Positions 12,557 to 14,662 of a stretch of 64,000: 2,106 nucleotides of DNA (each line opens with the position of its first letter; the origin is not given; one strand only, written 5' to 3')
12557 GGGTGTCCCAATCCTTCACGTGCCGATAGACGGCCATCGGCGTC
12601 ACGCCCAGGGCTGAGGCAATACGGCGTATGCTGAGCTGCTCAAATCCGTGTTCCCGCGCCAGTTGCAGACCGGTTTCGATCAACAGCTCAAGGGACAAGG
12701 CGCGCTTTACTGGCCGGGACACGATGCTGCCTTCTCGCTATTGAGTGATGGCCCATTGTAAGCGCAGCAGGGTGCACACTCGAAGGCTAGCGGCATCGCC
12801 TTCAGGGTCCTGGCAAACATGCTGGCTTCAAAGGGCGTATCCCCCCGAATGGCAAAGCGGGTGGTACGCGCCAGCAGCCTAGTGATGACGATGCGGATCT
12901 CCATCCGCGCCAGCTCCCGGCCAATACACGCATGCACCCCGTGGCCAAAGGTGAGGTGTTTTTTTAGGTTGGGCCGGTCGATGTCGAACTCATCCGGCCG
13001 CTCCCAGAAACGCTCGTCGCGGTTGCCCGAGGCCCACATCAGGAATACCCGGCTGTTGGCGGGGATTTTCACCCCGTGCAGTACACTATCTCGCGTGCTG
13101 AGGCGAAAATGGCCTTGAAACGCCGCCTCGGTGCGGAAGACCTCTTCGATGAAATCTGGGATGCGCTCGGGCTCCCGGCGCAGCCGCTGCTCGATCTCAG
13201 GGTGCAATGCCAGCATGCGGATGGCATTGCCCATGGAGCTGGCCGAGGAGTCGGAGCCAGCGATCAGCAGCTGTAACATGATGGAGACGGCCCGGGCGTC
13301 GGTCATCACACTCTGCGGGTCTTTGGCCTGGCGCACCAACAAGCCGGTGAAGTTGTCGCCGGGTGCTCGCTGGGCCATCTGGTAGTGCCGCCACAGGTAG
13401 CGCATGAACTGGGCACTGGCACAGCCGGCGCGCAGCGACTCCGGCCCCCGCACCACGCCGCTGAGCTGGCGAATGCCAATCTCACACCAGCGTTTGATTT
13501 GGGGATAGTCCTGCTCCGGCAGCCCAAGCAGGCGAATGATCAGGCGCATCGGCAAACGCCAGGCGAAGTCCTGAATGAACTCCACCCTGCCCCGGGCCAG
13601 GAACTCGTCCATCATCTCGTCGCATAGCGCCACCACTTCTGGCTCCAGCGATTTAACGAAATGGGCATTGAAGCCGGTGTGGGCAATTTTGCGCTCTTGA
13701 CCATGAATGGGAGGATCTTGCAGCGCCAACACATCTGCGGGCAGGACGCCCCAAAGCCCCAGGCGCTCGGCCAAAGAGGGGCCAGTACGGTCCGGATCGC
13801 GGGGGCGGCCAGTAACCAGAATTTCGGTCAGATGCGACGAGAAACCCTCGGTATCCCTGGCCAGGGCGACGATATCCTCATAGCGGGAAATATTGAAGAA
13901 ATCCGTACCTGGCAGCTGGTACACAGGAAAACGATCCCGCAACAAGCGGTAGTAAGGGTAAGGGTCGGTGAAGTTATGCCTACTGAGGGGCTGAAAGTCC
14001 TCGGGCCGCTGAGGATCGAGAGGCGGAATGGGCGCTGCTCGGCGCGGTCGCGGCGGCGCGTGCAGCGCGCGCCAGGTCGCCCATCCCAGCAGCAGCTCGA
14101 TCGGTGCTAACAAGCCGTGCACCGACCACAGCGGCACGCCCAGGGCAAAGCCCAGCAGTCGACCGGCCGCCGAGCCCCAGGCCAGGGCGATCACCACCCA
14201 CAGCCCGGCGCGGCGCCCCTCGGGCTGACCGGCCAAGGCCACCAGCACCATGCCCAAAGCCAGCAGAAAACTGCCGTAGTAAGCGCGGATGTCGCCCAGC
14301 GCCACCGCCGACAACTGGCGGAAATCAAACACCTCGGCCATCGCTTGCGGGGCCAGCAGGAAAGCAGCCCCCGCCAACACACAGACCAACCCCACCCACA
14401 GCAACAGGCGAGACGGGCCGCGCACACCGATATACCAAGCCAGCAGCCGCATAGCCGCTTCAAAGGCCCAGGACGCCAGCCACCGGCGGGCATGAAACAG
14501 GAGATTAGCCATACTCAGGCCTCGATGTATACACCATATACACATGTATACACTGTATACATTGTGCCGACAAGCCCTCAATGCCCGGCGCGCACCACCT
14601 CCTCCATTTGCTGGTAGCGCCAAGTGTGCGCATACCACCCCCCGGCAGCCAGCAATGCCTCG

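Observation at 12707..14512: Membrane-anchored bacterial P450: DUF4345-like multi-TM domain fused to a P450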

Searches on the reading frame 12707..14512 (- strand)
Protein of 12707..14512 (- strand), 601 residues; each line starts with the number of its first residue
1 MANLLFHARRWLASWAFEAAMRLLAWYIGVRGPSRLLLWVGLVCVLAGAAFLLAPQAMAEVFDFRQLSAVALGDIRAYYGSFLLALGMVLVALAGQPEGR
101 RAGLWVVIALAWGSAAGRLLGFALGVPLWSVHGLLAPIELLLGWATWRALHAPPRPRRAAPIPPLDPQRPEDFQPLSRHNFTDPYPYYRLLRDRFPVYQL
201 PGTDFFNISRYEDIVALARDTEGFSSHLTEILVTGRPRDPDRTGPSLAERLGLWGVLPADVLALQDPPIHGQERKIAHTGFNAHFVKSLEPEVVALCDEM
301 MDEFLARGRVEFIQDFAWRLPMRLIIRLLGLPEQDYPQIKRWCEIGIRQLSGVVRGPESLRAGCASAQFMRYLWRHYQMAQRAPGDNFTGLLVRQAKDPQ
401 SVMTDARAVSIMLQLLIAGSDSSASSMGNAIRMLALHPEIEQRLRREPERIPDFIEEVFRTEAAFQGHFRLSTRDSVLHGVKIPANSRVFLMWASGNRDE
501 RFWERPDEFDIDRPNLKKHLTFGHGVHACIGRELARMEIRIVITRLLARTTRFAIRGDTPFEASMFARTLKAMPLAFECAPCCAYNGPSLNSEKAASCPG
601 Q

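Call 3: search_protein_families(library=pfam, proteins=[window:12707-14512:-], max_evalue=0.1)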
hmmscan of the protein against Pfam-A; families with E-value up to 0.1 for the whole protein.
window:12707-14512:- (601 aa): 4 families
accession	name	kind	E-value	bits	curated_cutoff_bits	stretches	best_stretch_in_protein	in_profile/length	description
PF00067.27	p450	-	7.6e-29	101.2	22.8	1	371-549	222-431/462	Cytochrome P450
PF14248.12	DUF4345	-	3.3e-09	37.2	26.5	1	36-144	5-113/119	Domain of unknown function (DUF4345)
PF09838.14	DUF2065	-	0.013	16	24.3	1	36-93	1-55/56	Uncharacterized protein conserved in bacteria (DUF2065)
PF25182.1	NonGDSL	-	0.015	15.1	80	1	501-538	177-214/220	Non-GDSL lipase-like family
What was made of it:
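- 12707..14512 (-): 601-aa ORF: CYP1164-family cytochrome P450 carrying an internal-N-terminal DUF4345 membrane domain. Pfam DUF4345 plus p450 (call 3).
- On Cytochrome P450 superfamily (PF00067): 101.2 bits against a cutoff of 22.8 (call 3).
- Checked: Pfam (call 3) finds DUF4345 (PF14248) at aa 36-144 (37.2 bits, cutoff 26.5) and p450 (PF00067) at 101 bits (cutoff 22.8).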

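Call 4: search_protein_families(library=ncbifam, proteins=[window:12707-14512:-], max_evalue=0.1)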
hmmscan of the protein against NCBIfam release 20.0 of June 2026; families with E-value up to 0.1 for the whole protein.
window:12707-14512:- (601 aa): 10 families
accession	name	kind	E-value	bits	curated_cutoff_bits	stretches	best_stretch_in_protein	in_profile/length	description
TIGR04538.1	P450_cycloAA_1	subfamily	1.1e-39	136.4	500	1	180-577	7-394/395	cytochrome P450, cyclodipeptide synthase-associated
TIGR04458.1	CYP450_TxtE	equivalog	4.3e-35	121.1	500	1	181-576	10-401/403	4-nitrotryptophan synthase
NF041177.1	Cyp119_Thmprot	equivalog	2.7e-33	115.3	680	1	185-559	2-349/368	cytochrome P450 Cyp119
TIGR04515.1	P450_rel_GT_act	subfamily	1.3e-29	103.7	343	1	182-558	31-367/386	P450-derived glycosyltransferase activator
NF041802.1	P450_SolI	exception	1.6e-29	102.7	850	1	265-568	112-413/424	solanimycin biosynthesis cytochrome P450 SolI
NF045816.1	PentlenlactSyn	equivalog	4.7e-25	88.1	700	1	239-551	62-367/396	pentalenolactone synthase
NF050147.1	aminopyruv_ApyO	equivalog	1.9e-13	49.8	525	1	269-558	87-400/444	RiPP biosynthesis cytochrome P450 ApyO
NF045812.1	PentlenOxigase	equivalog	4.3e-07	29.1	800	1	468-550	319-409/444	pentalenene oxygenase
NF051859.1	AlbFlvMonOxTrpSyn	equivalog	2e-06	26.7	700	1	382-548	235-425/457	bifunctional albaflavenone monooxygenase/terpene synthase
NF053744.1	FAProxCypCBc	equivalog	0.0069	15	600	1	434-517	258-342/416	CYP152 family fatty-acid peroxygenase CypC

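Call 6: find_homologous_proteins(query=window:12707-14512:-, max_evalue=0.001)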
Query window:12707-14512:- (601 aa): 225 proteins with E <= 0.001 among 8000 candidates; the best 120 are listed.
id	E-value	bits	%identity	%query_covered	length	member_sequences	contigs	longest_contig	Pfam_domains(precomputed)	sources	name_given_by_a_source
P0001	0.0e+0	1385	100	100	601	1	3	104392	PF14248.12,PF00067.28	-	-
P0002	9.0e-285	964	70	99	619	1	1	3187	PF14248.12,PF00067.28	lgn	-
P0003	9.6e-273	924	68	100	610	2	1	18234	PF14248.12,PF00067.28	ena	-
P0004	4.8e-253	859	73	86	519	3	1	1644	PF00067.28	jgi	jgi:cytochrome P450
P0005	4.7e-236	803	59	99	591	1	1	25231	PF14248.12,PF00067.28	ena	-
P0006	9.5e-231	786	58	96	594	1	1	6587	PF14248.12,PF00067.28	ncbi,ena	-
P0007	5.2e-230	783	59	97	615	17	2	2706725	PF14248.12,PF00067.28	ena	-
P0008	9.2e-227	773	58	96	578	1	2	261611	PF14248.12,PF00067.28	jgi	-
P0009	4.9e-226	770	58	100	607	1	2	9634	PF14248.12,PF00067.28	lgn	-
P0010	1.5e-225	769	60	96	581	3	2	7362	PF14248.12,PF00067.28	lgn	-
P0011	1.8e-225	768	58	97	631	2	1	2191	PF14248.12,PF00067.28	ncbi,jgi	jgi:cytochrome P450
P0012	1.5e-224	765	60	97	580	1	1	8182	PF14248.12,PF00067.28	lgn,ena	-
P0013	1.4e-222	759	57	95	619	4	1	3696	PF14248.12,PF00067.28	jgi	jgi:cytochrome P450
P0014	1.0e-220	753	58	96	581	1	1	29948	PF14248.12,PF00067.28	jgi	jgi:cytochrome P450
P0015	6.0e-218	743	56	96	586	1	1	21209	PF14248.12,PF00067.28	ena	-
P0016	5.0e-217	740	57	97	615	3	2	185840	PF14248.12,PF00067.28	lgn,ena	-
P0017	7.4e-217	740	58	96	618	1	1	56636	PF14248.12,PF00067.28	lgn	-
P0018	1.6e-216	739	56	96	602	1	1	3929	PF14248.12,PF00067.28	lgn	-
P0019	6.5e-215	733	57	97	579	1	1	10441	PF14248.12,PF00067.28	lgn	-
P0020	2.0e-214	732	54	99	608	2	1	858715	PF14248.12,PF00067.28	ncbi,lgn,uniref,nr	ncbi:Cytochrome P450 144 [BD1-7 clade bacterium]|uniref:Cytochrome P450 144 n=1 Tax=BD1-7 clade bact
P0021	1.0e-211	723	55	98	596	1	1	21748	PF14248.12,PF00067.28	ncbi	-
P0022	2.2e-209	715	54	96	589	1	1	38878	PF14248.12,PF00067.28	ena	-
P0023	4.0e-209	714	56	96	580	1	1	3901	PF14248.12,PF00067.28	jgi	-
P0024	3.7e-208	711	68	76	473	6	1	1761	PF00067.28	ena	-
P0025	4.3e-207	708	55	96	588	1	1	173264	PF14248.12,PF00067.28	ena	-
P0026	3.8e-206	704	60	87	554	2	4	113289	PF00067.28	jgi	jgi:cytochrome P450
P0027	8.0e-206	703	55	97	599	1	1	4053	PF14248.12,PF00067.28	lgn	-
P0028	3.8e-205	701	54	96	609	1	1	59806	PF14248.12,PF00067.28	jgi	-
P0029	7.8e-204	697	68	74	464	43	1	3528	PF00067.28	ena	-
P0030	3.8e-203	695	70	70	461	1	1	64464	PF00067.28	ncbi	-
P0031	9.3e-203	693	53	96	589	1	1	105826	PF14248.12,PF00067.28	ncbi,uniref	ncbi:cytochrome P450 [Ferrimonas pelagia]|uniref:Cytochrome P450 n=1 Tax=Ferrimonas pelagia TaxID=11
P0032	9.4e-199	680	53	95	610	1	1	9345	PF14248.12,PF00067.28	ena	-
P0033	1.9e-191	656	63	75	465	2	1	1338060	PF00067.28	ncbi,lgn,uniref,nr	ncbi:cytochrome P450 [Sinobacterium caligoides]|uniref:Cytochrome P450 n=2 Tax=Sinobacterium caligoi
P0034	2.0e-181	623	72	62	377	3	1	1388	PF00067.28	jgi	-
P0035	2.3e-164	566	48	96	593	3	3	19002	PF14248.12,PF00067.28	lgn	-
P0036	4.2e-163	562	64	65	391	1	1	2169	PF00067.28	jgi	jgi:cytochrome P450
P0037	1.5e-159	551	64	63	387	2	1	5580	PF00067.28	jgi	jgi:cytochrome P450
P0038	8.6e-156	538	59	67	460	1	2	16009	PF00067.28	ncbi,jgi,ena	jgi:cytochrome P450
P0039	1.9e-154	534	58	67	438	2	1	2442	PF00067.28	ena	-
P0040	6.1e-154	532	57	70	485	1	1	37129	PF00067.28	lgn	-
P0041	2.0e-152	527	57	70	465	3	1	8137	PF00067.28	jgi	jgi:cytochrome P450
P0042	2.4e-150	520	54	74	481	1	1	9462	PF00067.28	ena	-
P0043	2.8e-150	520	54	74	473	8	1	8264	PF00067.28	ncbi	-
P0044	3.7e-150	520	54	74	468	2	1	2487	PF00067.28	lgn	-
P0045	4.1e-150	519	54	75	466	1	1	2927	PF00067.28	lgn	-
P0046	7.5e-150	519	56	69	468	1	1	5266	PF00067.28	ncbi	-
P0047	5.4e-149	516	53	73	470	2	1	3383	PF00067.28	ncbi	-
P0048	2.3e-147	510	54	74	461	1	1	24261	PF00067.28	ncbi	-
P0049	4.2e-147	509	55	72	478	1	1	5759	PF00067.28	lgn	-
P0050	5.9e-147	509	54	71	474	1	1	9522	PF00067.28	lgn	-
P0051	1.4e-146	508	52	76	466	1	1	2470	PF00067.28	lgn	-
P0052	1.6e-146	508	54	72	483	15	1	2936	PF00067.28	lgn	-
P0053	5.4e-146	506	51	74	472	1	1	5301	PF00067.28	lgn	-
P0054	6.8e-146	505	55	69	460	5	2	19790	PF00067.28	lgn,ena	-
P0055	1.2e-145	505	53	73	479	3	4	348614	PF00067.28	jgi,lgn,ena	-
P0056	2.6e-145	504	54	71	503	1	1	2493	PF00067.28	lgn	-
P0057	5.9e-145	502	54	72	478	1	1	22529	PF00067.28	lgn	-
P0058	6.0e-145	502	55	69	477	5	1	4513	PF00067.28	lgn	-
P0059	7.1e-145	502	51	76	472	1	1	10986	PF00067.28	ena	-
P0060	7.3e-145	502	54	71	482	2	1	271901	PF00067.28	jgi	jgi:cytochrome P450 family 144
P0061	7.9e-145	502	52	74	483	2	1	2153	PF00067.28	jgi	jgi:cytochrome P450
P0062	1.2e-144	501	52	75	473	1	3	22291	PF00067.28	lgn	-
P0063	1.8e-144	501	53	73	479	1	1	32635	PF00067.28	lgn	-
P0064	2.3e-144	500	54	71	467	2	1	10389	PF00067.28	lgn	-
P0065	4.6e-144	499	51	73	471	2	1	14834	PF00067.28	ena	-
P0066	4.8e-144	499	51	76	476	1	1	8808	PF00067.28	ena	-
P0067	1.1e-143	498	52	73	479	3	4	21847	PF00067.28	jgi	jgi:cytochrome P450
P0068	1.1e-143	498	54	70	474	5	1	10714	PF00067.28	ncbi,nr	ncbi:cytochrome P450 [Halieaceae bacterium]|nr:cytochrome P450 [Halieaceae bacterium]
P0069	1.9e-143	497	52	74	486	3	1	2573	PF00067.28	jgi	jgi:cytochrome P450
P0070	2.4e-143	497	52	73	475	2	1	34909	PF00067.28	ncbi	ncbi:MAG: cytochrome P450 [Pseudomonadales bacterium]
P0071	2.7e-143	497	51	70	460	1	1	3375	PF00067.28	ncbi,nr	ncbi:MAG: cytochrome P450, partial [Pseudomonadales bacterium]|nr:cytochrome P450 [Pseudomonadales b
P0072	2.7e-143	497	53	73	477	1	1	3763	PF00067.28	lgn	-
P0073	3.4e-143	497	53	70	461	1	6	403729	PF00067.28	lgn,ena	-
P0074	5.4e-143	496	55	70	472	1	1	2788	PF00067.28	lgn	-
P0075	9.8e-143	495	52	73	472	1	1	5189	PF00067.28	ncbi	-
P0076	1.4e-142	495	52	72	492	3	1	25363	PF00067.28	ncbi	-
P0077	1.4e-142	495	53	73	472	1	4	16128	PF00067.28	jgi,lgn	jgi:cytochrome P450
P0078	2.0e-142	494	52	74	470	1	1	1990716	PF00067.28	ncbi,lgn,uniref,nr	ncbi:Cytochrome P450 144 [Sinobacterium norvegicum]|uniref:Cytochrome P450 144 n=1 Tax=Sinobacterium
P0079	4.5e-142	493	53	70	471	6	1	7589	PF00067.28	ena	-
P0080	6.4e-142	492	52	73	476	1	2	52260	PF00067.28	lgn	-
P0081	7.4e-142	492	54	71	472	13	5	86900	PF00067.28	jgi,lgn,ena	-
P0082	8.4e-142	492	53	69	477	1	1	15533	PF00067.28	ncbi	ncbi:MAG: cytochrome P450 [Endozoicomonas sp.]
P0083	9.9e-142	492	53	69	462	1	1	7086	PF00067.28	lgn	-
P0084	1.1e-141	492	51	73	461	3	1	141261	PF00067.28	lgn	-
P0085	3.3e-141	490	53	70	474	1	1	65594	PF00067.28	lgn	-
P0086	7.3e-141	489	50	76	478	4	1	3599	PF00067.28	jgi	jgi:cytochrome P450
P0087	8.1e-141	489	50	76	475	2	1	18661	PF00067.28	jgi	-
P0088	8.5e-141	489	52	74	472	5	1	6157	PF00067.28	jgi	jgi:cytochrome P450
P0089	8.7e-141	489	51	73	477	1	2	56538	PF00067.28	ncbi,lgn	-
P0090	2.1e-140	487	52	69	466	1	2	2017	PF00067.28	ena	-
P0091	2.4e-140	487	53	72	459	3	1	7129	PF00067.28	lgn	-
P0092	2.8e-140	487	50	76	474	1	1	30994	PF00067.28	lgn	-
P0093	2.9e-140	487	53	70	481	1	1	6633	PF00067.28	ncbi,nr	ncbi:MAG: cytochrome P450 [Pseudomonadales bacterium]|nr:cytochrome P450 [Pseudomonadales bacterium]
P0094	3.0e-140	487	52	75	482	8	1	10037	PF00067.28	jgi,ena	-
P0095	7.3e-140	486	53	72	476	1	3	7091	PF00067.28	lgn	-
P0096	8.2e-140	485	55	68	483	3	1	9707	PF00067.28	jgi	-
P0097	8.9e-140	485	52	71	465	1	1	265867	PF00067.28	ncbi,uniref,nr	ncbi:cytochrome P450 [Spongiibacter sp. KMU-158]|uniref:Cytochrome P450 n=1 Tax=Spongiibacter pelagi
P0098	2.2e-139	484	52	69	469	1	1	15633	PF00067.28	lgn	-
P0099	2.2e-139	484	53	71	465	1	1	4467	PF00067.28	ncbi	-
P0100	3.1e-139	483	52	68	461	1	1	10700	PF00067.28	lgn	-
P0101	4.1e-139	483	53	69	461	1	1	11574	PF00067.28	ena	-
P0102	5.5e-139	483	52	69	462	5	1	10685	PF00067.28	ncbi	-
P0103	5.6e-139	483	51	73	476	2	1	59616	PF00067.28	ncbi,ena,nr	ncbi:MAG: cytochrome P450 [Pseudomonadales bacterium]|nr:cytochrome P450 [Pseudomonadales bacterium]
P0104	6.1e-139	482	51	73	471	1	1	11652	PF00067.28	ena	-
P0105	8.8e-139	482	51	74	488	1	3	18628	PF00067.28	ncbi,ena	-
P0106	2.2e-138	481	51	72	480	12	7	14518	PF00067.28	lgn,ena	-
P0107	2.8e-138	480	52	74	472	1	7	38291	PF00067.28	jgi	jgi:cytochrome P450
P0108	5.5e-138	479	52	70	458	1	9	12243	PF00067.28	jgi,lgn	jgi:cytochrome P450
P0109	1.2e-137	478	50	72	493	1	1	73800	PF00067.28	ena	-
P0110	1.4e-137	478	50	73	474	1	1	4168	PF00067.28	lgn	-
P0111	1.9e-137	478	51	71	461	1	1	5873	PF00067.28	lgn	-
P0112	3.8e-137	477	50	73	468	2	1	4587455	PF00067.28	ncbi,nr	ncbi:cytochrome P450 [gamma proteobacterium HdN1]|nr:cytochrome P450 [gamma proteobacterium HdN1]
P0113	7.6e-137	476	51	74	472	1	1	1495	PF00067.28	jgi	jgi:cytochrome P450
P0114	2.7e-136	474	52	70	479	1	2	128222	PF00067.28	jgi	jgi:cytochrome P450 family 144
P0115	3.3e-136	473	50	70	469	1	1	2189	PF00067.28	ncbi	-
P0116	4.2e-136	473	52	68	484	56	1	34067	PF00067.28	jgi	-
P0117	4.2e-136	473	50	71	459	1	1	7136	PF00067.28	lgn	-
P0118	4.3e-136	473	53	69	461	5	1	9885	PF00067.28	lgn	-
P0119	4.6e-136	473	51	69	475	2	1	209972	PF00067.28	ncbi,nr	ncbi:cytochrome P450 [Endozoicomonas numazuensis]|nr:cytochrome P450 [Endozoicomonas numazuensis]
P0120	5.9e-136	473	50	74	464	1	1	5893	PF00067.28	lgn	-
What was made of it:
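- Tried and rejected: The named relatives are all Gammaproteobacteria (call 6).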

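Call 9: search_solved_structures(query=window:12707-14512:-, max_evalue=0.001)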
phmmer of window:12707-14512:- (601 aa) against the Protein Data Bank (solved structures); distinct sequences matched with E-value up to 0.001: 453 (the best 60 are shown).
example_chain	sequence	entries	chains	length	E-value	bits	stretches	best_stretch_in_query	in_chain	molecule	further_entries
5hdi_A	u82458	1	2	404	3.5e-61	210.7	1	180-575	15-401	Cytochrome P450 144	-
6kbh_A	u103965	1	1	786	7.5e-50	173.3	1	164-559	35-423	Cytochrome P450 monooxygenase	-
2wgy_A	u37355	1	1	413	1.9e-48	168.6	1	171-556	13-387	CYTOCHROME P450 130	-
2uuq_A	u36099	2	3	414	5.6e-48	167.1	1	171-556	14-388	CYTOCHROME P450 130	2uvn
2wh8_A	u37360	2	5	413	6.1e-48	167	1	171-556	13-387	PUTATIVE CYTOCHROME P450 130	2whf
5gwe_A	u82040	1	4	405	1.2e-46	162.7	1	172-546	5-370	Cytochrome P450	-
5xjn_A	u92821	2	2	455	1.3e-46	162.6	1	172-546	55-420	Cytochrome P450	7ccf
8vxi_A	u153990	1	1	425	5.3e-46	160.6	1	181-580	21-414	CYP125MRCA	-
7v40_A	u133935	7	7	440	5.8e-46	160.4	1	185-575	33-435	p450tol monooxygenase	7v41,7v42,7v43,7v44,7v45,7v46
6ldl_A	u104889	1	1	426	5.8e-46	160.4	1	170-551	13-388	Cytochrome P450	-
6gii_A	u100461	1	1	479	7.5e-46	160.1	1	170-551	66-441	Cytochrome P450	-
6laa_A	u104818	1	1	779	2.7e-45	158.2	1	170-551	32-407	Cytochrome P450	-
8jnp_A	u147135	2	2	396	5.4e-45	157.2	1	170-576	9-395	Cytochrome P450 CftA | Cytochrome P450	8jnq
8vxg_A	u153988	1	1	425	6.1e-45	157.1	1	182-580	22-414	CYP125MRCA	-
3buj_A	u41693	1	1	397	2.5e-44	155.1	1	173-577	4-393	CalO2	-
6dcd_A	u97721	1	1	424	4e-44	154.4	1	182-559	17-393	Cytochrome P450 150A6 Cyp150A6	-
3ejb_B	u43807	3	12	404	6.9e-44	153.6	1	259-579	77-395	Biotin biosynthesis cytochrome P450-like enzyme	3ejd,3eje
7y9o_A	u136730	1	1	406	2.1e-42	148.7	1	177-560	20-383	Cytochrome P450 monooxygenase YjiB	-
5vws_A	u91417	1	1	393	2.8e-42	148.2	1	185-553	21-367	Cytochrome P450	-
6gmf_A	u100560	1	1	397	6.6e-42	147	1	182-577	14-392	Putative cytochrome P450 hydroxylase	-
7y97_A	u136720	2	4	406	6.7e-42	147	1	177-560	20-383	Cytochrome P450 monooxygenase YjiB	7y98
6ro8_A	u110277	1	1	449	1e-41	146.4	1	182-549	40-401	Cytochrome P450 RhF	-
2xkr_A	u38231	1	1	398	3.3e-41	144.7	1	261-581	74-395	PUTATIVE CYTOCHROME P450 142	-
5l90_A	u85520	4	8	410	1.5e-40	142.5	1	264-551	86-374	Cytochrome P450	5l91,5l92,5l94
9vgn_A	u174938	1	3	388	6.6e-40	140.4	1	263-558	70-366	Cytochrome P450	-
9vgm_A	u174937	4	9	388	1.3e-39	139.5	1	263-558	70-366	Cytochrome P450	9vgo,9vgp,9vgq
8w6z_A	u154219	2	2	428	1.5e-39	139.3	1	178-556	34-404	Cytochrome P450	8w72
4rm4_A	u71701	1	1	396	2e-39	138.8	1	264-566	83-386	Cytochrome P450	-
2z3t_A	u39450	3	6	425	2.1e-39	138.8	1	177-547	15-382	Cytochrome P450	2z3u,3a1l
1jip_A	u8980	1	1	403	2.8e-39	138.4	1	262-571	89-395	CYTOCHROME P450 107A1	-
6l39_A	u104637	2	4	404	3.1e-39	138.2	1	259-575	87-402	Cytochrome P450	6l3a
1jio_A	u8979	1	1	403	7.2e-39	137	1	262-571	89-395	CYTOCHROME P450 107A1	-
8hgb_A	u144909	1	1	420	9.1e-39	136.7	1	162-575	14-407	Cytochrome P450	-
8hgc_A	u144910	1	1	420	1e-38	136.5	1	162-575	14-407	Cytochrome P450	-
8ws4_A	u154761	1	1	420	1.1e-38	136.4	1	162-575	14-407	Cytochrome P450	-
8g35_A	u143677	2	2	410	1.2e-38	136.3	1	162-575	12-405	Cytochrome P450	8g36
9dxw_A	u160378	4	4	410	1.3e-38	136.2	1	162-575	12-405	Cytochrome P450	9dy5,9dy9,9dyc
4dnz_A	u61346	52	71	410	1.9e-38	135.6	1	162-575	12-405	Cytochrome P450 | CYP199A4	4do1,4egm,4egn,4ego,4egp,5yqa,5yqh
7smz_A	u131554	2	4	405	2.8e-38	135.1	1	262-578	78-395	Cytochrome P450 142A3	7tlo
8gly_A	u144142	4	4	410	2.8e-38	135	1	162-575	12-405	Cytochrome P450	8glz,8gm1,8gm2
7reh_A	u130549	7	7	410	2.8e-38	135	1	162-575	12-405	Cytochrome P450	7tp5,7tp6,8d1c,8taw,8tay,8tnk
7tnf_A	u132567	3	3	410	3.4e-38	134.8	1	162-575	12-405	Cytochrome P450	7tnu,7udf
7ayx_A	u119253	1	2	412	4.1e-38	134.5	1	266-562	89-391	Cytochrome P450 113A1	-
2fr7_A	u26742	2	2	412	4.9e-38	134.3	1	174-576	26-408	putative cytochrome P450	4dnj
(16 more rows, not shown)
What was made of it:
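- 12773..14005 (-): Complete class-I P450 catalytic domain (aa 170-580): heme loop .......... at 12920-12949, ExxR at 13133-13144, I-helix AGSDSS at 13241-13267. PDB sequence matches cover aa 180-575, best CYP144A1 5hdi at E 3.5e-61 (call 9).
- Closest known: CYP144A1 of Mycobacterium tuberculosis. Same: Best PDB sequence hit at E 3.5e-61 (call 9).
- Closest known: Natural P450 fusion enzymes. Same: CYP116B-type structures are among the PDB hits (6kbh, 6laa; call 9).
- Checked: It aligns to PDB P450s over aa 180-575 (call 9).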

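Call 12: find_encoding_contigs(protein=P0001, flank=10000, max_places=3)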
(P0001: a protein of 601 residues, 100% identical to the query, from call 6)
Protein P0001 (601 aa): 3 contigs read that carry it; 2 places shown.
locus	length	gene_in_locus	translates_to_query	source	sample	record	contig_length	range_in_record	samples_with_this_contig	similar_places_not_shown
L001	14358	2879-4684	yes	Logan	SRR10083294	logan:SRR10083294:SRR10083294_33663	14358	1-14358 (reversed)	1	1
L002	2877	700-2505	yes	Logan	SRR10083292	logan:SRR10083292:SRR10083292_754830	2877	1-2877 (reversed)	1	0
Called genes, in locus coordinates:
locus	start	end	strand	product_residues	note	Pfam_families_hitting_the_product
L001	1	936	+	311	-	?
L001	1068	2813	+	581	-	PF00664:ABC_membrane, PF00005:ABC_tran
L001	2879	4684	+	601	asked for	PF14248:DUF4345, PF00067:p450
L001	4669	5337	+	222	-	PF00440:TetR_N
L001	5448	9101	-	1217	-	PF00989:PAS, PF13426:PAS_9, PF00989:PAS, PF08448:PAS_4, PF13426:PAS_9, PF00989:PAS, PF08447:PAS_3, PF13185:GAF_2, +6 more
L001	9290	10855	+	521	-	PF00072:Response_reg (weak), PF11849:DUF3369, PF13487:HD_5, PF01966:HD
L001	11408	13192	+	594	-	PF00664:ABC_membrane, PF02463:SMC_N (faint), PF00005:ABC_tran, PF13401:AAA_22 (faint)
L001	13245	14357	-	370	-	?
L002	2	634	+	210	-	?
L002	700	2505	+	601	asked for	PF14248:DUF4345, PF00067:p450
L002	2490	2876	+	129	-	?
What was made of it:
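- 12707..14512 (-): The identical protein lies on 3 contigs (calls 6, 12).
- The identical protein lies on three independent contigs (calls 6, 12).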
